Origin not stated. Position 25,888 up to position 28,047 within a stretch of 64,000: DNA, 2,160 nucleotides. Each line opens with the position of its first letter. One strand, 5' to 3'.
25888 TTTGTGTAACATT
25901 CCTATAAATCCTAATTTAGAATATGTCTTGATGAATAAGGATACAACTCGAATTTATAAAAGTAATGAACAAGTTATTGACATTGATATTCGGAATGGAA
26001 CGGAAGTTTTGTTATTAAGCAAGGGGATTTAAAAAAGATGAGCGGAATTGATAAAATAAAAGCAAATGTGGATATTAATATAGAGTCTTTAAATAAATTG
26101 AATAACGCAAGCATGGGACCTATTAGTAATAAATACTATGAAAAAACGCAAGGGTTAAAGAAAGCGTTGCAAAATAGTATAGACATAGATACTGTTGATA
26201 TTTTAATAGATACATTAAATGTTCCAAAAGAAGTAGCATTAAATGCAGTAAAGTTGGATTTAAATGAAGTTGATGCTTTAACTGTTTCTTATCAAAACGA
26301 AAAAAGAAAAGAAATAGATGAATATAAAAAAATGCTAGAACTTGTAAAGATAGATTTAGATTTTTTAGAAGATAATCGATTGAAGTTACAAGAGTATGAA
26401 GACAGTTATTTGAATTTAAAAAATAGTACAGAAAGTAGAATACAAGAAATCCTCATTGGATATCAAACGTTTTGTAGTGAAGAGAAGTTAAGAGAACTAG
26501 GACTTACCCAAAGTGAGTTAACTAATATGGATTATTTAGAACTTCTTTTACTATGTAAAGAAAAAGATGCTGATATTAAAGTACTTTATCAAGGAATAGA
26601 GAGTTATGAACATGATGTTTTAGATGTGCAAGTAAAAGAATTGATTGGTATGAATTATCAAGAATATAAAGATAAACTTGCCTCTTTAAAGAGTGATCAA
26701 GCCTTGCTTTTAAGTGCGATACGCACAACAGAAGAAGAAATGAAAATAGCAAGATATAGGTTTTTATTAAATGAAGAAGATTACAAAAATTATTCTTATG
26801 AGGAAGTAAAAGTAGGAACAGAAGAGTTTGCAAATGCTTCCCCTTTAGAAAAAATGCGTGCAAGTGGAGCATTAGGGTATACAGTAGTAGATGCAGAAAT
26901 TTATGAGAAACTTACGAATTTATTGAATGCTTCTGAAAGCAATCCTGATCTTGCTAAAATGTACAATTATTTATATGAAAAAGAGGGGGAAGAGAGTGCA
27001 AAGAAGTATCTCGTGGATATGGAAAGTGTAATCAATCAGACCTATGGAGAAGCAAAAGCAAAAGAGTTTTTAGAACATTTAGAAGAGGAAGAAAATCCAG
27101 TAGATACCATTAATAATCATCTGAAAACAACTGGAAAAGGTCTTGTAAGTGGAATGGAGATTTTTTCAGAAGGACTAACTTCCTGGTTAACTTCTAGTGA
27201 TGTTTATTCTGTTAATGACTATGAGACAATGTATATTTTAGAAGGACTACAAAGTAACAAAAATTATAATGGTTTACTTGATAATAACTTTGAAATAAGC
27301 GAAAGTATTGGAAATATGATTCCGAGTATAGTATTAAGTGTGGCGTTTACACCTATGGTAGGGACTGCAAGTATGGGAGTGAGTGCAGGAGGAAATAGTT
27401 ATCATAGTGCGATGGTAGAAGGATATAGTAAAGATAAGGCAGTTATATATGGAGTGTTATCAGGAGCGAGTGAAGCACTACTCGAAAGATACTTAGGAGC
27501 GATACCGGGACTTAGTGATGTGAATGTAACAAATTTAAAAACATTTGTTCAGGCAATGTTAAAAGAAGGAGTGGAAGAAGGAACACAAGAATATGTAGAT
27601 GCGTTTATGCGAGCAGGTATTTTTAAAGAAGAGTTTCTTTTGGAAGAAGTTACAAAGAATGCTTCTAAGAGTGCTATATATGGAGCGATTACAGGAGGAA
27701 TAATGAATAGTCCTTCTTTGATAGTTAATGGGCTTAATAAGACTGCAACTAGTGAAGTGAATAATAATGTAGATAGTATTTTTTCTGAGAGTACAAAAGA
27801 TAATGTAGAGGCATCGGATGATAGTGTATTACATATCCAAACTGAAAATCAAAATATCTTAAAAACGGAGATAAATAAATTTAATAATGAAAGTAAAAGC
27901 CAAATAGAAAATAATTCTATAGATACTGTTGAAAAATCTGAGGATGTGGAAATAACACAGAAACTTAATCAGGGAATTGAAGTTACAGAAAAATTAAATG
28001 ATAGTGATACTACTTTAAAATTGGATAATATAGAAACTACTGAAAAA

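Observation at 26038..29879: T7SS-linked 1053-aa effector with C-terminal papain-like (C1-type) peptidase signature and overlapping candidate immunity gene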

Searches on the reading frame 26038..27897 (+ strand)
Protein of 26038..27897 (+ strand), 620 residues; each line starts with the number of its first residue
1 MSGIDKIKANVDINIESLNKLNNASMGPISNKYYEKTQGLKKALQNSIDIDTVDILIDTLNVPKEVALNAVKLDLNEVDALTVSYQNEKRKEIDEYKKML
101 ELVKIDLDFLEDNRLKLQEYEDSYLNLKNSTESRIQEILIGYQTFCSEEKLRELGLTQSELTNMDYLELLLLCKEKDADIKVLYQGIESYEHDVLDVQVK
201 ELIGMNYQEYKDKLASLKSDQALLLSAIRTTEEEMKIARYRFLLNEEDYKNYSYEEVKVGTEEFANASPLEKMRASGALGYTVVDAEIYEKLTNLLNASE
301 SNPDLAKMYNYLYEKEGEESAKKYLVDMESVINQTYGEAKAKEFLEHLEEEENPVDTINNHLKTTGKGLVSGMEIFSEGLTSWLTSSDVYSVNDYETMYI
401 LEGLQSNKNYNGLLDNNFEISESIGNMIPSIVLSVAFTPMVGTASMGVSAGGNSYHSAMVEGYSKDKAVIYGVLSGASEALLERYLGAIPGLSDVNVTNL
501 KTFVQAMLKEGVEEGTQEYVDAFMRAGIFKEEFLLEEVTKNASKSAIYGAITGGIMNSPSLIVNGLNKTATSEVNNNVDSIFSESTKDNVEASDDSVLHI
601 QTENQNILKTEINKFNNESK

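Call 69: predict_structure(alignment_id=A5)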
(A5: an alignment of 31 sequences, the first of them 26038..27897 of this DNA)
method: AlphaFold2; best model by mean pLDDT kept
length: 620 residues; sequences in the alignment: 31
mean_pLDDT: 74.8   pTM: 0.65
mean pLDDT of the five models: 74.8, 73.8, 71.0, 68.9, 68.1
residues with pLDDT >= 90: 217; 70-90: 248; 50-70: 31; < 50: 124
segments of 3 or more residues with pLDDT < 50: 1-71, 568-620
pLDDT, mean of each block of 10 residues (from residue 1): 23 27 26 31 27 24 34 72 92 91 90 86 89 91 92 94 89 94 93 92 91 84 82 90 87 87 87 76 69 94 94 93 94 94 88 81 91 92 84 92 80 82 90 83 90 91 87 91 82 71 75 83 81 71 78 79 58 33 28 25 35 37
secondary structure, 60 per line:
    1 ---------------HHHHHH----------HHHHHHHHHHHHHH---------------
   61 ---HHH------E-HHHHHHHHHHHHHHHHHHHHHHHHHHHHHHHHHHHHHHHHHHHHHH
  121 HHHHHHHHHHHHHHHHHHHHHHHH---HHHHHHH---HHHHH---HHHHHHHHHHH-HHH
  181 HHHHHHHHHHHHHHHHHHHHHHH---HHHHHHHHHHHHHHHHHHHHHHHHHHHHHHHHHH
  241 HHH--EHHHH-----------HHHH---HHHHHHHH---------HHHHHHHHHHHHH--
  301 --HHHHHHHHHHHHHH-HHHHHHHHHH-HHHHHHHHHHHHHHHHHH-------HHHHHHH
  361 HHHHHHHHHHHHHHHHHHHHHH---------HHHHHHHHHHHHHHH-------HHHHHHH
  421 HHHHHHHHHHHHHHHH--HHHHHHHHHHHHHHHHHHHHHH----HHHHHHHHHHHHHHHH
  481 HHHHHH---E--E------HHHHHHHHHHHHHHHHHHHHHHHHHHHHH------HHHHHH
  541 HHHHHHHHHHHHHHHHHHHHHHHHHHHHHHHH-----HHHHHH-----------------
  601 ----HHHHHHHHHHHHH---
elements in order: H16-21 H32-45 H75-144 H148-154 H158-162 H166-176 H178-203 H207-243 H247-250 H262-265 H269-276 H286-298 H303-316 H318-327 H329-346 H354-382 H392-406 H414-436 H439-460 H465-486 H500-528 H535-572 H578-583 H605-617

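Call 71: fold_search(model_id=the predicted structure, library=pdb)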
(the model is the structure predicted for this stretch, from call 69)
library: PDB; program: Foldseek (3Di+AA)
matches with E <= 10: 167; with E <= 0.001: 0
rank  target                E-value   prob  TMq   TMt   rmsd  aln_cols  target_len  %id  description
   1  9inh_A                2.8e-01  0.18  0.13  0.13  29.7       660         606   12  Cryo-EM structure of human XPR1 in complex with InsP6 in outward-facing state (SPX visible)-in the presence of KIDINS2 (released 2025-04-02)
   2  8yfu_B                3.2e-01  0.13  0.12  0.12  36.2       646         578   13  Cryo EM structure of human phosphate channel XPR1 at intermediate state (released 2024-10-09)
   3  7uw5_A                4.4e-01  0.12  0.10  0.09  33.0       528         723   10  EcMscK G924S mutant in a closed conformation (released 2022-11-23)
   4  7o3n_B                6.3e-01  0.20  0.09  0.06  15.3       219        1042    9  Crystal Structure of AcrB Single Mutant - 2 (released 2022-04-13)
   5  9jxo_A                6.8e-01  0.11  0.12  0.13  29.2       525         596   12  Cryo-EM structure of human XPR1-G621A (released 2025-08-27)
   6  4ziv_C                1.1e+00  0.28  0.12  0.08  13.8       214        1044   11  Crystal structure of AcrB triple mutant in P21 space group (released 2016-07-27)
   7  8x5f_A                1.1e+00  0.08  0.12  0.12  34.0       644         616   11  human XPR1 in complex with InsP6 (released 2024-07-03)
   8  9inh_D                1.3e+00  0.10  0.13  0.14  32.5       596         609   10  Cryo-EM structure of human XPR1 in complex with InsP6 in outward-facing state (SPX visible)-in the presence of KIDINS2 (released 2025-04-02)
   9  9itg_B                1.4e+00  0.10  0.14  0.15  27.5       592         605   12  Cryo-EM structure of human XPR1-E622A/F623A mutant in complex with InsP6 in inward-facing state in the presence of 10  (released 2025-04-02)
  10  8w20_A                1.6e+00  0.07  0.10  0.09  51.9       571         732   11  Umb1 umbrella toxin particle (released 2024-04-17)
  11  4ziw_C                1.7e+00  0.18  0.11  0.07  14.6       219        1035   10  Crystal structure of AcrB deletion mutant in P21 space group (released 2016-07-27)
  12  9iuc_A                1.7e+00  0.07  0.13  0.14  27.2       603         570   11  Cryo-EM structure of human XPR1 in complex with InsP6 in closed state - in the presence of KIDINS220-1-432 without sub (released 2025-04-02)
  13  8i3a_A                1.8e+00  0.06  0.10  0.11  28.9       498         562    9  Cryo-EM structure of abscisic acid transporter AtABCG25 in outward conformation (released 2023-09-13)
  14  7cj3_A                1.9e+00  0.12  0.11  0.19  19.3       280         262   10  Crystal structure of the transmembrane domain of Salpingoeca rosetta rhodopsin phosphodiesterase (released 2020-11-25)
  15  7cj3_B                1.9e+00  0.12  0.11  0.19  19.4       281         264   10  Crystal structure of the transmembrane domain of Salpingoeca rosetta rhodopsin phosphodiesterase (released 2020-11-25)
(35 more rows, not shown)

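Call 101: find_related_loci(query=A5, collection=viral_contigs, flank=6000)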
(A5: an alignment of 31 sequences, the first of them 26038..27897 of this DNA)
Query A5 (620 aa) in viral_contigs; peptide patterns used: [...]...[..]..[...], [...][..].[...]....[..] (x = any residue, [..] = any of these).
139 stretches matched a pattern; 40 encode a relative of the query (tblastn E <= 1e-3); 40 distinct loci.
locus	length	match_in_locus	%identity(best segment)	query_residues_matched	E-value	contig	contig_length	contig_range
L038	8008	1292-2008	30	304-533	1e-22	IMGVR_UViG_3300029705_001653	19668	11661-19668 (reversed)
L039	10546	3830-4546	30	304-533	1e-22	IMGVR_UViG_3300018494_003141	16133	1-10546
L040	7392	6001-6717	30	304-533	1e-22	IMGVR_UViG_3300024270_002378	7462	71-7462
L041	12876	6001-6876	26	295-566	9e-22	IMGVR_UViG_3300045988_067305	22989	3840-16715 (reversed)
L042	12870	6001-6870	26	295-564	2e-21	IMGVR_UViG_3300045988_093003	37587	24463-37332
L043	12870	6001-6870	26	295-564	2e-21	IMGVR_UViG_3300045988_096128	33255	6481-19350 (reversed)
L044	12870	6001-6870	26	295-564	2e-21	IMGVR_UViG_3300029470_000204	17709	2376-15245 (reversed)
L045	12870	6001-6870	26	295-564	2e-21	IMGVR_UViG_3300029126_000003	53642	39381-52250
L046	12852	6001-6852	30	292-565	4e-21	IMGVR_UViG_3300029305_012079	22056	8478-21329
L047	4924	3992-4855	30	292-569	2e-20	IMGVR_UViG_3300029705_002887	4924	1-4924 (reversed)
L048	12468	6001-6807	28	284-558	6e-20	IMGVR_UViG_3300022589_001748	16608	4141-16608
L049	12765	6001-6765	27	309-563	4e-19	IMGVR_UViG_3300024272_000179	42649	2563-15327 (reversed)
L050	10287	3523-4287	27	309-563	4e-19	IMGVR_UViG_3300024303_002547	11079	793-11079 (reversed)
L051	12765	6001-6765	27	309-563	4e-19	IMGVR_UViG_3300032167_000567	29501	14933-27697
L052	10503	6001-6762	29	307-562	8e-19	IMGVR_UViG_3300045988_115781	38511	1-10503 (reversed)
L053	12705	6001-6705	29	368-580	1e-18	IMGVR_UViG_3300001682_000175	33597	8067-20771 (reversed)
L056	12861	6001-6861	27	302-562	4e-17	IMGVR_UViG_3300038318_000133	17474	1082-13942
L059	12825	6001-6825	27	308-567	2e-15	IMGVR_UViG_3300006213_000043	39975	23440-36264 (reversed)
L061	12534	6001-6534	31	404-564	1e-14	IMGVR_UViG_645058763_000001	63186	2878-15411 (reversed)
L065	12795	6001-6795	27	308-562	4e-15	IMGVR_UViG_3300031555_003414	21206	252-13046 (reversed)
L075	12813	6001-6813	29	308-564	2e-14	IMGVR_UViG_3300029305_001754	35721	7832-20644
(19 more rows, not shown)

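Call 103: search_protein_families(library=phrogs, proteins=[L046:5692-7791:+, L049:5026-7125:+, L045:5218-7317:+, L056:5653-7752:+, L053:3286-7185:+, L061:5494-7593:+, L065:4954-7053:+, L075:4825-6924:+, L059:4891-6990:+], max_evalue=0.00001)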
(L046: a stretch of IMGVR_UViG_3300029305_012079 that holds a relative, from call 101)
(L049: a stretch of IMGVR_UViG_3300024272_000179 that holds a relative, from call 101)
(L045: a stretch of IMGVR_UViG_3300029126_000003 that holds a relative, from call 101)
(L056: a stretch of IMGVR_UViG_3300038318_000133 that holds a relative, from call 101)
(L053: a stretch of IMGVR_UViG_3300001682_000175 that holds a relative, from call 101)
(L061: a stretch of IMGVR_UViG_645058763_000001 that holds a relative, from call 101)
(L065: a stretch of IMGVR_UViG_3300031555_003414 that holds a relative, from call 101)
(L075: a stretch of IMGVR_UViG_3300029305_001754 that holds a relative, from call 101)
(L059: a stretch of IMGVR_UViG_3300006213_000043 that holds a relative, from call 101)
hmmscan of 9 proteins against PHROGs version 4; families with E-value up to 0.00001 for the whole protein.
L046:5692-7791:+ (700 aa): 0 families

L049:5026-7125:+ (700 aa): 0 families

L045:5218-7317:+ (700 aa): 0 families

L056:5653-7752:+ (700 aa): 0 families

L053:3286-7185:+ (1300 aa): 0 families

L061:5494-7593:+ (700 aa): 0 families

L065:4954-7053:+ (700 aa): 0 families

L075:4825-6924:+ (700 aa): 0 families

L059:4891-6990:+ (700 aa): 0 families

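Call 104: search_protein_families(library=pfam, proteins=[L046:5692-12510:+, L049:5026-11832:+, L045:5218-12870:+, L056:5653-10647:+], max_evalue=0.0001)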
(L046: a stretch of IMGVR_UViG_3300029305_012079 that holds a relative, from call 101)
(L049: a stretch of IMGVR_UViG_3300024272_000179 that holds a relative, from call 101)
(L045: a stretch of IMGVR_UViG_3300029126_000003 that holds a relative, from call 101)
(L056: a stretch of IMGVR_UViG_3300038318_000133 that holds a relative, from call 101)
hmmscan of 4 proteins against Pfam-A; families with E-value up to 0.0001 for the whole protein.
L046:5692-12510:+ (2273 aa): 2 families
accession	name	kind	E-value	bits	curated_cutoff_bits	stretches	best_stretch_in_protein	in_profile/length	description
PF18857.6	LPD38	-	5.6e-30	105.3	27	1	1835-1989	1-173/189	Large polyvalent protein associated domain 38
PF18760.7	ART-PolyVal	-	9.4e-22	78.7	31.2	1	1044-1208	1-139/140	ADP-Ribosyltransferase in polyvalent proteins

L049:5026-11832:+ (2269 aa): 1 family
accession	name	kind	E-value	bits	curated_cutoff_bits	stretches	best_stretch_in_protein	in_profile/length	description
PF18798.6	LPD3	-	6.9e-09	36.3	27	1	1190-1287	6-109/114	Large polyvalent protein-associated domain 3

L045:5218-12870:+ (2551 aa): 1 family
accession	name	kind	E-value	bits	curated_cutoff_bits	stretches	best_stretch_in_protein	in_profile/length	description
PF18812.6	PBECR3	-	5.2e-13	49.3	30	1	1140-1252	2-112/115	phage-Barnase-EndoU-ColicinE5/D-RelE like nuclease3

L056:5653-10647:+ (1665 aa): 1 family
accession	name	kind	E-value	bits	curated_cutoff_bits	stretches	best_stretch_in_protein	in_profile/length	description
PF18857.6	LPD38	-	9e-30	104.6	27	1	1225-1386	1-170/189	Large polyvalent protein associated domain 38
